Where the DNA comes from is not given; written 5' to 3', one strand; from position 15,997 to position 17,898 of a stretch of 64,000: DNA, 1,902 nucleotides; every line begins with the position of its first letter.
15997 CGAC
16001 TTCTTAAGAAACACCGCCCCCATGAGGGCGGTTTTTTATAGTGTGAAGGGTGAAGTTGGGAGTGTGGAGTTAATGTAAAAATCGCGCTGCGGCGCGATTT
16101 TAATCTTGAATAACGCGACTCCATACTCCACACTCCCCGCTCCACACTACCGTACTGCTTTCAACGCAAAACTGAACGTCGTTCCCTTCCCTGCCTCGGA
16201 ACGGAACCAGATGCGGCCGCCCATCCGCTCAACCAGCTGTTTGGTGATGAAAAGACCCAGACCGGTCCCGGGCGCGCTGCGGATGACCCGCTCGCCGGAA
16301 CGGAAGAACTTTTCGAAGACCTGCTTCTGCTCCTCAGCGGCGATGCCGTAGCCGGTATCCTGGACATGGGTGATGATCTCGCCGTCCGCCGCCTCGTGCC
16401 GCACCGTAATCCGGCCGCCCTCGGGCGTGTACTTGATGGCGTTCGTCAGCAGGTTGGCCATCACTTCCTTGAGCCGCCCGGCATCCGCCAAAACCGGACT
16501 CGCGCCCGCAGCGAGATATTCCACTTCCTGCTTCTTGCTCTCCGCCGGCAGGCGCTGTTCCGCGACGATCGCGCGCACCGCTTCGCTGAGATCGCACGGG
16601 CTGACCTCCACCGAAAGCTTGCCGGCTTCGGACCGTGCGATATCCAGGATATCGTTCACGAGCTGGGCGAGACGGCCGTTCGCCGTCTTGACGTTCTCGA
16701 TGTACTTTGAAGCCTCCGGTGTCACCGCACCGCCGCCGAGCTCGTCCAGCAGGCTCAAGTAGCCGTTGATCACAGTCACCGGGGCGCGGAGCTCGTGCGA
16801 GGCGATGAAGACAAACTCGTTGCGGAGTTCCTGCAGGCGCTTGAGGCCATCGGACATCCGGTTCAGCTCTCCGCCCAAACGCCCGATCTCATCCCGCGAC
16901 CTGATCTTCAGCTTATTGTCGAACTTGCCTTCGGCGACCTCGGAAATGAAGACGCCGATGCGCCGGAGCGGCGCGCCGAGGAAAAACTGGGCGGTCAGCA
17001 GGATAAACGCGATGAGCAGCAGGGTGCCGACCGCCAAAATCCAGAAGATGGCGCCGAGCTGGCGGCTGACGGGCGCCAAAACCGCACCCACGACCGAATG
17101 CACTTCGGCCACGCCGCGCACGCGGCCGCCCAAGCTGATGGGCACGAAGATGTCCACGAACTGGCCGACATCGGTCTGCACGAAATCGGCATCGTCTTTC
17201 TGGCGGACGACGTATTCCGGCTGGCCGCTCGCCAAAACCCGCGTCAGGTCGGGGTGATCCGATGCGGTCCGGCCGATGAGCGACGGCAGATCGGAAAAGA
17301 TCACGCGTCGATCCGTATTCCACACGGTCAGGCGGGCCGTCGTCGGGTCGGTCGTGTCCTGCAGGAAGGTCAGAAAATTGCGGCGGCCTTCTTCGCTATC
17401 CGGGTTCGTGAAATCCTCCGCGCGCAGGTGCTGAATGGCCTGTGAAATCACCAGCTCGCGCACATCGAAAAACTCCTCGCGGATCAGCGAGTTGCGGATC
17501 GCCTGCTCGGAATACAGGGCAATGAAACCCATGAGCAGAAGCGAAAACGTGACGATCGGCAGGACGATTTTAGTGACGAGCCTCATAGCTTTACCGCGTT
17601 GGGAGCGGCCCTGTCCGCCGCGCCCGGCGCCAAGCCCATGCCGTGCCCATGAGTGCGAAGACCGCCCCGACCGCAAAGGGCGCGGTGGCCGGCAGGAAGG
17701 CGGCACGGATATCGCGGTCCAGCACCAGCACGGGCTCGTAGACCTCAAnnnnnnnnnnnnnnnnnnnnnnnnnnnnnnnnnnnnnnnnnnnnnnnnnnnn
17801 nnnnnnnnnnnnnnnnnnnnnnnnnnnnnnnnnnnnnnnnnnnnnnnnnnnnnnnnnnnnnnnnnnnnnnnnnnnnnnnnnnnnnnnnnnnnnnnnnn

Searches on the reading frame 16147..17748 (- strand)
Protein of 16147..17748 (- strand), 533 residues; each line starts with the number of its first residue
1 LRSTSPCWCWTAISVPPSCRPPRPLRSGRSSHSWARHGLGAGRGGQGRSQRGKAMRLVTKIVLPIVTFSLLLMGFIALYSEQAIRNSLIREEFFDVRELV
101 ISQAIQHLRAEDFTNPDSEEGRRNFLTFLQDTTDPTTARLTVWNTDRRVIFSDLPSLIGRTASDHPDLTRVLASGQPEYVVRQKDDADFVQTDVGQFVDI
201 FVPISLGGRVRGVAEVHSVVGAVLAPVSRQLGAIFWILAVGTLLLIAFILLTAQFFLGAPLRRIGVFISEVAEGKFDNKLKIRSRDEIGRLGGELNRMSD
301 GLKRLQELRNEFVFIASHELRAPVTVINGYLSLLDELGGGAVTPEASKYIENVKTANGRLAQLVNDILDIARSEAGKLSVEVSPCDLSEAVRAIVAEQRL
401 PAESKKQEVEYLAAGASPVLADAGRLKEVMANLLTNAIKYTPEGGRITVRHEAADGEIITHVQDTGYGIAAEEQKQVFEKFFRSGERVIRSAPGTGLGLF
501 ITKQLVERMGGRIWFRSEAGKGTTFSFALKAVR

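Call 63: search_protein_families(library=pfam, proteins=[window:16147-17748:-], max_evalue=0.001)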
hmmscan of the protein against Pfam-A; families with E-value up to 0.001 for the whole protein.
window:16147-17748:- (533 aa): 4 families
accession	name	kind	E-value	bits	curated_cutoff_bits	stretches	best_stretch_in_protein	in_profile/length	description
PF02518.31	HATPase_c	-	2.9e-30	105.4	26.4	1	422-531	2-109/111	Histidine kinase-, DNA gyrase B-, and HSP90-like ATPase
PF00512.31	HisKA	-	3.7e-15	56.2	26.9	1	309-376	2-66/66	His Kinase A (phospho-acceptor) domain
PF00672.30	HAMP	-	1.1e-07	32.4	25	1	259-303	8-52/53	HAMP domain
PF13581.12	HATPase_c_2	-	4.6e-05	23.9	27.4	1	427-513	37-113/127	Histidine kinase-like ATPase domain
